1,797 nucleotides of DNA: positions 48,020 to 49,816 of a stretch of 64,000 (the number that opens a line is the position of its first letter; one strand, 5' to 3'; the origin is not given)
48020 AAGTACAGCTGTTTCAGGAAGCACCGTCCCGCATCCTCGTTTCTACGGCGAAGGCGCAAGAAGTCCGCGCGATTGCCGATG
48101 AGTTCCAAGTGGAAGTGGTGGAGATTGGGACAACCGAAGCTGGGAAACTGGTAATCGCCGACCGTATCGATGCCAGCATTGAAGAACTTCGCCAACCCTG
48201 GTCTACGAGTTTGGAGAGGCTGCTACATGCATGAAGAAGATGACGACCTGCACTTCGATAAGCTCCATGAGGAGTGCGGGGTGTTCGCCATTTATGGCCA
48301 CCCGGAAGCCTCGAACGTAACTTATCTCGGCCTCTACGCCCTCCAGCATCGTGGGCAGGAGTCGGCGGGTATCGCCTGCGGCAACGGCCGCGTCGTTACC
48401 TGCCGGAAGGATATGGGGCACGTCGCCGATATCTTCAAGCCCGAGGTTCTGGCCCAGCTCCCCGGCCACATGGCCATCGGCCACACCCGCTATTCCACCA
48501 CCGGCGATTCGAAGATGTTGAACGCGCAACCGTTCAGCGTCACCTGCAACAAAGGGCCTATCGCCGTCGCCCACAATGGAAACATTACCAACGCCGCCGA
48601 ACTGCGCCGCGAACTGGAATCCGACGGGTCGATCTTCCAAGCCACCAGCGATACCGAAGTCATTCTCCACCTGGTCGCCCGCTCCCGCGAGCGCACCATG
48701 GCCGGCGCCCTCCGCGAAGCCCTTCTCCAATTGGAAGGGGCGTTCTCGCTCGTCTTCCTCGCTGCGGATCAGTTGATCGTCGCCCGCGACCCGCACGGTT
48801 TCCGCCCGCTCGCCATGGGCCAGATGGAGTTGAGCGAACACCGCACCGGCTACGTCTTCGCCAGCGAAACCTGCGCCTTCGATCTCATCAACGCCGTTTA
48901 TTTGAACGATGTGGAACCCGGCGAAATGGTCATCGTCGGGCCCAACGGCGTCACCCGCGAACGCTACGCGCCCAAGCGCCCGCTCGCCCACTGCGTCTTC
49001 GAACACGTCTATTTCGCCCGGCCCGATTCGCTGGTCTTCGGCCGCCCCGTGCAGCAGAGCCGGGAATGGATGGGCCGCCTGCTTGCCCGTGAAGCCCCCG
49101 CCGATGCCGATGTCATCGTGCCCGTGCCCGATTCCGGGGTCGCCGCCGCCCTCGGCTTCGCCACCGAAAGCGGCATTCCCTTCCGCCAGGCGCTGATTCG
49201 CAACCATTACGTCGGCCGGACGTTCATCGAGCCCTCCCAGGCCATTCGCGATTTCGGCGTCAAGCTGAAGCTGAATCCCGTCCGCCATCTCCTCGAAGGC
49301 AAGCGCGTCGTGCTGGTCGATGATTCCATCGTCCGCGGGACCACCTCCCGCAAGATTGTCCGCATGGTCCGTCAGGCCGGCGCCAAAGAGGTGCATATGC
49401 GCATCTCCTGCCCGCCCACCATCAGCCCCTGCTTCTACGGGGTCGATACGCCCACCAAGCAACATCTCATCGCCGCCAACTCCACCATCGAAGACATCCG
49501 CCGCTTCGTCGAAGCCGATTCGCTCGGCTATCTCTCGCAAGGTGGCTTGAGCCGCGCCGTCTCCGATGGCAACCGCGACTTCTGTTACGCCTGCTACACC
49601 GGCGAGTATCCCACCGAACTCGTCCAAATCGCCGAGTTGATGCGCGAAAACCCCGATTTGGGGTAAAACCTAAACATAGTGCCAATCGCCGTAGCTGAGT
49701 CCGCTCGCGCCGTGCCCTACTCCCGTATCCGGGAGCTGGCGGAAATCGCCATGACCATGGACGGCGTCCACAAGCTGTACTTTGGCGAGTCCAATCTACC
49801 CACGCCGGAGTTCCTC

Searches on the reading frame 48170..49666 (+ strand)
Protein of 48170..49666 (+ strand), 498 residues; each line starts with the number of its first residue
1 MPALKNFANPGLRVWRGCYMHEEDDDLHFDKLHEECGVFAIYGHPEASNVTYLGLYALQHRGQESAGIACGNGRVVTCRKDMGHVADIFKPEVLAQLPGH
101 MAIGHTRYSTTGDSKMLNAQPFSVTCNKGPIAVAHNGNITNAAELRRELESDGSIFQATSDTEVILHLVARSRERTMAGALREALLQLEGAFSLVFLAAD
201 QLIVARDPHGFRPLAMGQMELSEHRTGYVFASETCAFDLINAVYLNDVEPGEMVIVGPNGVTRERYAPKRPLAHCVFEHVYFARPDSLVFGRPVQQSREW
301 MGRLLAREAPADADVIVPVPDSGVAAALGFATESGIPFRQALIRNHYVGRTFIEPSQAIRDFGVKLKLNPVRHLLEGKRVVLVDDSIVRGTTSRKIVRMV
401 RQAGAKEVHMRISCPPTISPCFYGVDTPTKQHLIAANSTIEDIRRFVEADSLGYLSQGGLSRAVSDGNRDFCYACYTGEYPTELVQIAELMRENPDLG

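Call 34: search_protein_families(library=ncbifam, proteins=[window:48170-49666:+], max_evalue=0.00001)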
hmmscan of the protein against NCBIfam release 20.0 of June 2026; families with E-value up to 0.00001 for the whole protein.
window:48170-49666:+ (498 aa): 7 families
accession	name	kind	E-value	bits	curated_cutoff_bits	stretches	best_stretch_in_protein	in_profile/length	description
TIGR01134.1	purF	equivalog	8.3e-162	539.5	350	1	36-481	1-432/432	amidophosphoribosyltransferase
NF001484.0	PRK00331.1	subfamily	3.6e-37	128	381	1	36-261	2-221/601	isomerizing glutamine--fructose-6-phosphate transaminase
TIGR01135.1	glmS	equivalog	2.5e-34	118.8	418.05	1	36-219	1-184/607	glutamine--fructose-6-phosphate transaminase (isomerizing)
TIGR01536.1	asn_synth_AEB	equivalog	9.8e-22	77.6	267.1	1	36-237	1-166/517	asparagine synthase (glutamine-hydrolyzing)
NF006949.0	PRK09431.1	equivalog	1.1e-13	50.5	499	1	101-237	44-165/554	asparagine synthase B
TIGR03104.1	trio_amidotrans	equivalog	5.3e-11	41.5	570.1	1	99-234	41-162/589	N-acetylglutaminylglutamine amidotransferase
TIGR03108.1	eps_aminotran_1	hypoth_equivalog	2.3e-10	39.8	816.9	1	101-220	44-153/628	XrtA/PEP-CTERM system amidotransferase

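Call 39: find_homologous_proteins(query=window:48170-49666:+, max_evalue=1e-50)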
Query window:48170-49666:+ (498 aa): 8000 proteins with E <= 1e-50 among 8000 candidates; the best 120 are listed.
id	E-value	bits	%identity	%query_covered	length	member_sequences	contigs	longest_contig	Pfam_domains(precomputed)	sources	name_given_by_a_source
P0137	2.0e-296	1002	92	96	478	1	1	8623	PF00156.34,PF13522.12,PF13537.12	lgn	-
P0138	1.1e-294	996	88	98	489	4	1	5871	PF00156.34,PF13522.12,PF13537.12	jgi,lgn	-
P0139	1.7e-293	992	89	96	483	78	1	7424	PF00156.34,PF13522.12,PF13537.12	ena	-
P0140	3.7e-284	961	89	95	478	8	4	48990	PF00156.34,PF13522.12,PF13537.12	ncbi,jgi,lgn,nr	ncbi:MAG: amidophosphoribosyltransferase [Acidobacteria bacterium]|nr:amidophosphoribosyltransferase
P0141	2.6e-271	919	85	96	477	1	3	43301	PF00156.34,PF13522.12,PF13537.12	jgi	jgi:amidophosphoribosyltransferase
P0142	2.8e-271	919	84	95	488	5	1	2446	PF00156.34,PF13522.12,PF13537.12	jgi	jgi:amidophosphoribosyltransferase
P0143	5.0e-263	892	83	95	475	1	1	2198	PF00156.34,PF13522.12,PF13537.12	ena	-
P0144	5.8e-263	891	83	93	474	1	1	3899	PF00156.34,PF13522.12,PF13537.12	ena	-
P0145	1.5e-262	890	83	93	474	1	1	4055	PF00156.34,PF13522.12,PF13537.12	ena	-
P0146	2.1e-262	889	83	93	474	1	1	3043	PF00156.34,PF13522.12,PF13537.12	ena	-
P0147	8.8e-262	887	82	94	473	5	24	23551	PF00156.34,PF13522.12,PF13537.12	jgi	jgi:amidophosphoribosyltransferase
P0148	1.3e-261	887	83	93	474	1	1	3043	PF00156.34,PF13522.12,PF13537.12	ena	-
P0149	2.1e-260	883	82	93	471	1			PF00156.34,PF13522.12,PF13537.12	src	-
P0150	2.6e-260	883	82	94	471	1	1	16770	PF00156.34,PF13522.12,PF13537.12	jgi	jgi:amidophosphoribosyltransferase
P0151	4.1e-259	879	82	93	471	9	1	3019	PF00156.34,PF13522.12,PF13537.12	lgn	-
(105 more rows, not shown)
